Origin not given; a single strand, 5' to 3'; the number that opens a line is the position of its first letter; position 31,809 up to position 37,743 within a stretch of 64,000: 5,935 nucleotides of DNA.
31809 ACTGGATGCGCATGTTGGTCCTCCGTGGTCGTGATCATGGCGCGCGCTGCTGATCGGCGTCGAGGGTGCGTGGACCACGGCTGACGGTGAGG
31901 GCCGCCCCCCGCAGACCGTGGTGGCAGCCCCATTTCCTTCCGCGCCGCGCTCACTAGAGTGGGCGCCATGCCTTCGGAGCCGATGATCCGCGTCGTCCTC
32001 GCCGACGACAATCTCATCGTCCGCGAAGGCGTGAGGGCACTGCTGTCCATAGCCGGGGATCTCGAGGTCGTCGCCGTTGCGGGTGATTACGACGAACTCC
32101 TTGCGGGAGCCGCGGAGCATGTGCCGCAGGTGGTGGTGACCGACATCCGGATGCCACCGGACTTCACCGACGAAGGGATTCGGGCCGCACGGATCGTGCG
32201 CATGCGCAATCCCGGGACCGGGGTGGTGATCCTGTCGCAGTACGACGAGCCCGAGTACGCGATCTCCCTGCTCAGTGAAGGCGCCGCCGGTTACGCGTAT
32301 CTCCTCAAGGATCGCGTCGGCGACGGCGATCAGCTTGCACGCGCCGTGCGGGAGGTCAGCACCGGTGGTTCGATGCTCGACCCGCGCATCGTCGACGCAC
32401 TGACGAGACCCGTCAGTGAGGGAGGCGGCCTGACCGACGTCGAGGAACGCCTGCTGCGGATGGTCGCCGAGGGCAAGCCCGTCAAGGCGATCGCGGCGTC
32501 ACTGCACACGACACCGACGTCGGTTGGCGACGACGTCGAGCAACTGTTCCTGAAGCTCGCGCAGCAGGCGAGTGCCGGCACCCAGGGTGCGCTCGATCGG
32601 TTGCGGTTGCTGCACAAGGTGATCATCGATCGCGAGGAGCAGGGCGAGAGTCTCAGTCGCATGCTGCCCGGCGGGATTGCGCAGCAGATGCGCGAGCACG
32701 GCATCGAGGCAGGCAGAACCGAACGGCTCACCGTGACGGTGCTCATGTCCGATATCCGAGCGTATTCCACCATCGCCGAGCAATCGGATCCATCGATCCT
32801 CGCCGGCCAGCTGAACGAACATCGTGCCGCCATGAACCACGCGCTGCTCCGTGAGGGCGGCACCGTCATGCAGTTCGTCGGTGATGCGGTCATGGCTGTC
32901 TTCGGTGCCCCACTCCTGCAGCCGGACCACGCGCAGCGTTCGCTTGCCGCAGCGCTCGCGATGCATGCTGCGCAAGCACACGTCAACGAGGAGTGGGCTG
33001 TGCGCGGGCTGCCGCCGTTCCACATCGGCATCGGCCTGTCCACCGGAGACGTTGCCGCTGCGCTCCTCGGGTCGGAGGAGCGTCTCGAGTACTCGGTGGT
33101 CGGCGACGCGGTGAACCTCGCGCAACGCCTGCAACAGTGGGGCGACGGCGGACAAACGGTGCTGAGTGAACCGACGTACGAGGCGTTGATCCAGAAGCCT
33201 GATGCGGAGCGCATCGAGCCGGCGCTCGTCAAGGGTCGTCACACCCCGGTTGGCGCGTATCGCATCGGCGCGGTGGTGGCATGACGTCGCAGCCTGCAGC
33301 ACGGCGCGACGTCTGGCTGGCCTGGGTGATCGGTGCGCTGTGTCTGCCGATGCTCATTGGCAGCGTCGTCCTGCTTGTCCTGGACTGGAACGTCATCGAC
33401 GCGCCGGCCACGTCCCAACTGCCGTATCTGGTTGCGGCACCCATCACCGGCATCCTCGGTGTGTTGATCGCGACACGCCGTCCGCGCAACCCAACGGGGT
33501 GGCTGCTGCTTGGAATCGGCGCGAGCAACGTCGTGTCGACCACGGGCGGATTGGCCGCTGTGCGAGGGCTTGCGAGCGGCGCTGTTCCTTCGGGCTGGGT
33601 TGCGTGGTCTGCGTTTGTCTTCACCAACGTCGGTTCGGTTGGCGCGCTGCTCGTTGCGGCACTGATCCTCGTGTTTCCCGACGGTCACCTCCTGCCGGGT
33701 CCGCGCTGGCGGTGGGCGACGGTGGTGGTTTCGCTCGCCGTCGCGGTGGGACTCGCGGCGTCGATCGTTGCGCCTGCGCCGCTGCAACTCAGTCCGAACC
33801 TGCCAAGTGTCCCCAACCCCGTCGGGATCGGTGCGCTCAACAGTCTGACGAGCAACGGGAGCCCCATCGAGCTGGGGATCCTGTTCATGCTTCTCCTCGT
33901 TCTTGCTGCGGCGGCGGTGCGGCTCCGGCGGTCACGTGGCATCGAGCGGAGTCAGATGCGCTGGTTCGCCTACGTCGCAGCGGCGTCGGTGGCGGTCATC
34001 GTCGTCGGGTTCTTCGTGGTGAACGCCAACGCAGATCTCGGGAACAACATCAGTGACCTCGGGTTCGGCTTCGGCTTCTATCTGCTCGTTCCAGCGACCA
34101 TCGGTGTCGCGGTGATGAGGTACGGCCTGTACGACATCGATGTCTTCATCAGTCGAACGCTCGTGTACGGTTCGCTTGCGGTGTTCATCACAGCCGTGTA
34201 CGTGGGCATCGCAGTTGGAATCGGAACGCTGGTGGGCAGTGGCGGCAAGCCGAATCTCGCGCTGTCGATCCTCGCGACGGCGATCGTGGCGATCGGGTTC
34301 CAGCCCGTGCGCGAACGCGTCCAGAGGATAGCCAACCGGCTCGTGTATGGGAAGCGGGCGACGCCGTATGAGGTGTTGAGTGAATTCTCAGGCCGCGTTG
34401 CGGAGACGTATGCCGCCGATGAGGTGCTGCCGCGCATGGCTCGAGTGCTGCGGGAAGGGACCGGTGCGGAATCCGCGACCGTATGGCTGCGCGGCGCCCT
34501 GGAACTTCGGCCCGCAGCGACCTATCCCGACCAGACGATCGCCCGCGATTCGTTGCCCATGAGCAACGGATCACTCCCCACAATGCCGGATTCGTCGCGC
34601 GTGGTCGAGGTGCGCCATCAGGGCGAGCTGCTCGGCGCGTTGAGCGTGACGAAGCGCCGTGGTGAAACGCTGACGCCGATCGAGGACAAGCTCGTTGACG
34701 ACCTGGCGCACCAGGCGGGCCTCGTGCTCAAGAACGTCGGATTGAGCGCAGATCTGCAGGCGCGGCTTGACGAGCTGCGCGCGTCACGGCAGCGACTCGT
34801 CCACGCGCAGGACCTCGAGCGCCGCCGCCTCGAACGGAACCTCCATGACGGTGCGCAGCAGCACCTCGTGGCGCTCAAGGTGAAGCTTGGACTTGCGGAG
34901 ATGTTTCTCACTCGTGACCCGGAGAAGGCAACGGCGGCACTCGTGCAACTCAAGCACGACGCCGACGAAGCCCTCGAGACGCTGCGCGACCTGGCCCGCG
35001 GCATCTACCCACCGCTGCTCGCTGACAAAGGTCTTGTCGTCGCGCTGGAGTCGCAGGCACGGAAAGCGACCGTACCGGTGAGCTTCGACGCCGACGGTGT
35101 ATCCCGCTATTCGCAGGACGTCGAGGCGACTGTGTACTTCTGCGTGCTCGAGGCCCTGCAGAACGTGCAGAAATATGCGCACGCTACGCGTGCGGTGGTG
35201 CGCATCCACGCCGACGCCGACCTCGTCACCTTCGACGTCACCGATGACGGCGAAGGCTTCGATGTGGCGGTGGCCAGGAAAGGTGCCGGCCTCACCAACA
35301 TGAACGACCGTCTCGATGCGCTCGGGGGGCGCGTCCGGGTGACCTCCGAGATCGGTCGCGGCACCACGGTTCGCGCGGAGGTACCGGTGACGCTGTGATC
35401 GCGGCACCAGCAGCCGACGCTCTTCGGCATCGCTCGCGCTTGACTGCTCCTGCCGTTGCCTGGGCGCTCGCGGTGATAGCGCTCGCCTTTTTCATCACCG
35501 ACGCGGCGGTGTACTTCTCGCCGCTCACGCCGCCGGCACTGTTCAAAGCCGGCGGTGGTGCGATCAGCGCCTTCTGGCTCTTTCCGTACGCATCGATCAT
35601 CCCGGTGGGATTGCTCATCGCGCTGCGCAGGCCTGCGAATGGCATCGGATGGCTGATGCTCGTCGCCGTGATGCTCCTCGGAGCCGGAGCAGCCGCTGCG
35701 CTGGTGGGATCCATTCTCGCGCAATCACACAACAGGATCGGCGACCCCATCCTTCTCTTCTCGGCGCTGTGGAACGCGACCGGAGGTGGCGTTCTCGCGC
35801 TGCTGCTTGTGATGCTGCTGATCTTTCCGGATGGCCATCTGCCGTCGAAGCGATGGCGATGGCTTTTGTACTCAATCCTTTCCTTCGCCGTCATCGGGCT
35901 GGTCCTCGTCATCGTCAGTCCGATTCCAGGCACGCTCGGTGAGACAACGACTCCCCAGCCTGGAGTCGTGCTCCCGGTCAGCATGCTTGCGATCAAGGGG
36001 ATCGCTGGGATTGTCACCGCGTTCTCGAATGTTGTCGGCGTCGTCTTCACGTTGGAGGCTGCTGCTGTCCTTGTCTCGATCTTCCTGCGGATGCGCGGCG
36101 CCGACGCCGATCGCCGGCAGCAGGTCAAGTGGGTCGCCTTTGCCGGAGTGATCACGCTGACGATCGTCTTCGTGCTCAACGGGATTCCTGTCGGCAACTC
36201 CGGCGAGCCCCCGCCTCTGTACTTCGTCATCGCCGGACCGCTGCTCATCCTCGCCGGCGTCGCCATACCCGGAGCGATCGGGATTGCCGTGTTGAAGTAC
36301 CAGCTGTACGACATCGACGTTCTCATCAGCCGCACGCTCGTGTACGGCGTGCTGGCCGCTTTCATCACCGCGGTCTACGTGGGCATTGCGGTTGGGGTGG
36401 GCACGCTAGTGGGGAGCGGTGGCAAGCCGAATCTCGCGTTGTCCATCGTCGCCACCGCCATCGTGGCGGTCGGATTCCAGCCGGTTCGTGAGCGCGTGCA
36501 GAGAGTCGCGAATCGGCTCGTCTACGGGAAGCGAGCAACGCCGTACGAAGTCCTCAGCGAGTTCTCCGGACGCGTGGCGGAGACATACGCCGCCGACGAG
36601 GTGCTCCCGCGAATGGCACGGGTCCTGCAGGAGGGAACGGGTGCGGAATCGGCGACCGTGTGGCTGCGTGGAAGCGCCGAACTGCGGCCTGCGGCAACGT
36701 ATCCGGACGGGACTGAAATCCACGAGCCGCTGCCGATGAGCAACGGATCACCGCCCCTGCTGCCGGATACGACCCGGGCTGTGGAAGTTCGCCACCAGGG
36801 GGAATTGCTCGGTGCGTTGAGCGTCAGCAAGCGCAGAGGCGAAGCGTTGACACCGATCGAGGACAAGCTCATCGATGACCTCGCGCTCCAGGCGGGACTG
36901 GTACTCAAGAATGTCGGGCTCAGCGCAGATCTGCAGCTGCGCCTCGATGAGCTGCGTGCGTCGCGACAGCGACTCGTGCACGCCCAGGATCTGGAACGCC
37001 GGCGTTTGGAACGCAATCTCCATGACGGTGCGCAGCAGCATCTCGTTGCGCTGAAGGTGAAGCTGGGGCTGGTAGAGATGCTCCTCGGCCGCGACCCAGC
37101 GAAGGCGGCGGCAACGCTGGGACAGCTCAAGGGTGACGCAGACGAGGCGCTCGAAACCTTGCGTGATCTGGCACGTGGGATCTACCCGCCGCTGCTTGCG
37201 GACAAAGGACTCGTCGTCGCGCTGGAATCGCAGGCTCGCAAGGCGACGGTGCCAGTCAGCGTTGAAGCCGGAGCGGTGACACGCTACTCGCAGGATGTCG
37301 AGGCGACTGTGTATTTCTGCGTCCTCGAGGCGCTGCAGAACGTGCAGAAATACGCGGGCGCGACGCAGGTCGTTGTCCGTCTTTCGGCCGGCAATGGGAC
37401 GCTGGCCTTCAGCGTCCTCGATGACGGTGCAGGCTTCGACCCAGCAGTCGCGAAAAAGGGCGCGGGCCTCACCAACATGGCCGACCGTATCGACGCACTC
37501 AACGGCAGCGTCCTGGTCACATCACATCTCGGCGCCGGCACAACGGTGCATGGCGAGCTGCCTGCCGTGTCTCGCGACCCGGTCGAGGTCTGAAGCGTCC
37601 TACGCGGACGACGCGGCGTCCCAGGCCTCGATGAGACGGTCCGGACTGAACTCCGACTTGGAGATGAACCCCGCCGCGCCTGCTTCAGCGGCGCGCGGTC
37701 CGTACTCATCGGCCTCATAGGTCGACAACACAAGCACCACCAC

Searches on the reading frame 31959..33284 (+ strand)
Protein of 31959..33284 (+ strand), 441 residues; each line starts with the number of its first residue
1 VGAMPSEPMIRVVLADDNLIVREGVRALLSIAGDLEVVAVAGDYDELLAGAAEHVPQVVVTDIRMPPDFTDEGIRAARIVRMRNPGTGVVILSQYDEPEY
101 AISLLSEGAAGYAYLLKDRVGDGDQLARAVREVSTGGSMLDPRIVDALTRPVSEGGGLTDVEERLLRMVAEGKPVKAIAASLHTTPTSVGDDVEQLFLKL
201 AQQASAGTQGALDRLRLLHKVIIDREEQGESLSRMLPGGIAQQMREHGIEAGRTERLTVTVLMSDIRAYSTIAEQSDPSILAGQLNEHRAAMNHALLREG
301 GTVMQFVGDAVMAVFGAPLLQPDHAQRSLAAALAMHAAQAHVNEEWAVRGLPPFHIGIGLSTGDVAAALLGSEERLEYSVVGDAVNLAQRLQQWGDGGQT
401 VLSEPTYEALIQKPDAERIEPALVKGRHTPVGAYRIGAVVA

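Call 74: search_protein_families(library=pfam, proteins=[window:31959-33284:+], max_evalue=0.0001)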
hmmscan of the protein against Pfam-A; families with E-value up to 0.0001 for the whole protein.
window:31959-33284:+ (441 aa): 2 families
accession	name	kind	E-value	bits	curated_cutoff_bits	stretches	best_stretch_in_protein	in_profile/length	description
PF00211.25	Guanylate_cyc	-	2e-22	80.1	21.9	1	258-429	8-175/183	Adenylate and Guanylate cyclase catalytic domain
PF00072.30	Response_reg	-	3.1e-14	53.5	30.2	1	12-112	1-96/111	Response regulator receiver domain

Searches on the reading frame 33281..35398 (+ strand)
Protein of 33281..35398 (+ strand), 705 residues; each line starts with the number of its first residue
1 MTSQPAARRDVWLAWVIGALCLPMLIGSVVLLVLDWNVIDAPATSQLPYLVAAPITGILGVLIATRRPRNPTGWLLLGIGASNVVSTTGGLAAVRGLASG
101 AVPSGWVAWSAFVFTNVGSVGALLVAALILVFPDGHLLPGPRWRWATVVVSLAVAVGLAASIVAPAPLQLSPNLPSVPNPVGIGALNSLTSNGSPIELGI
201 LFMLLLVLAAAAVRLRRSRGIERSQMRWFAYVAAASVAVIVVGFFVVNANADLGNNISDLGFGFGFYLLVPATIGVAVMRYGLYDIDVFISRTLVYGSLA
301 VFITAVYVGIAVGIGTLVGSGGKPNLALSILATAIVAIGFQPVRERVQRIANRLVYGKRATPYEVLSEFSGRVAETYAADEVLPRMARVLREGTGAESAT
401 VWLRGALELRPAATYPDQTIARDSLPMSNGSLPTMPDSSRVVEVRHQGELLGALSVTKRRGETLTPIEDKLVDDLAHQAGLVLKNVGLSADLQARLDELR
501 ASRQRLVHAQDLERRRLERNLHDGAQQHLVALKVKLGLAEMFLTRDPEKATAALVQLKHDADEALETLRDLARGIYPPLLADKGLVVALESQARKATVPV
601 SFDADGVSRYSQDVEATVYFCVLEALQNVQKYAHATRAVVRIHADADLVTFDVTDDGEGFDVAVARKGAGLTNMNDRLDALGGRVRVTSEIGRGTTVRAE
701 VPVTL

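Call 74: search_protein_families(library=pfam, proteins=[window:33281-35398:+], max_evalue=0.0001)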
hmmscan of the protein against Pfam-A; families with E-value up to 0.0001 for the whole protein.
window:33281-35398:+ (705 aa): 2 families
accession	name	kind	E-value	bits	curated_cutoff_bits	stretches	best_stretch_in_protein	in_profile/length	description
PF07730.19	HisKA_3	-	8.2e-15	55.6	24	1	513-578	1-66/68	Histidine kinase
PF02518.31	HATPase_c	-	3.7e-12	47.1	26.4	1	616-704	4-110/111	Histidine kinase-, DNA gyrase B-, and HSP90-like ATPase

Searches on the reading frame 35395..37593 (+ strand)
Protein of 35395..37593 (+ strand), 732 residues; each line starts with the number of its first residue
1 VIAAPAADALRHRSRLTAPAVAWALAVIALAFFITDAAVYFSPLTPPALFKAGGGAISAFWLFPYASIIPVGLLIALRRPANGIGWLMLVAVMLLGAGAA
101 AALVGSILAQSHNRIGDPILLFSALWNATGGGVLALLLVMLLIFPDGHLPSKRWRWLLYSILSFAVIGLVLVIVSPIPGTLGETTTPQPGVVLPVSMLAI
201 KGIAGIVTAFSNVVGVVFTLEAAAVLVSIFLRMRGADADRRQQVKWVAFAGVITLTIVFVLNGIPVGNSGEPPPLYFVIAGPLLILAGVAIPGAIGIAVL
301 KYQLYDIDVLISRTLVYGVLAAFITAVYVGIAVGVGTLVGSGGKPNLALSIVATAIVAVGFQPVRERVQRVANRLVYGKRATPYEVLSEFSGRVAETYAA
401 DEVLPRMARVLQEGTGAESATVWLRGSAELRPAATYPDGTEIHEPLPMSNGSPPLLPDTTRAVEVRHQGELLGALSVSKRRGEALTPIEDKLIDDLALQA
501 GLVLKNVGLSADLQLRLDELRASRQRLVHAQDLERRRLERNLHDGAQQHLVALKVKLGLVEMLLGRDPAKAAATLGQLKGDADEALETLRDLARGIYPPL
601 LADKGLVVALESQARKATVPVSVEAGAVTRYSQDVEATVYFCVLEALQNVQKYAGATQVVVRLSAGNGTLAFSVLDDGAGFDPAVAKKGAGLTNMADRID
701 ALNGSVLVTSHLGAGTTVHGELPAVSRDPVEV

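Call 74: search_protein_families(library=pfam, proteins=[window:35395-37593:+], max_evalue=0.0001)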
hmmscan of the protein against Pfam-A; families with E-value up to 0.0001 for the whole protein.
window:35395-37593:+ (732 aa): 2 families
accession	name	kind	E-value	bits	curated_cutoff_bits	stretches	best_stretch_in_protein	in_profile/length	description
PF07730.19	HisKA_3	-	1.5e-15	57.9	24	1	534-599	1-66/68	Histidine kinase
PF02518.31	HATPase_c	-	1.5e-08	35.5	26.4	1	637-724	4-109/111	Histidine kinase-, DNA gyrase B-, and HSP90-like ATPase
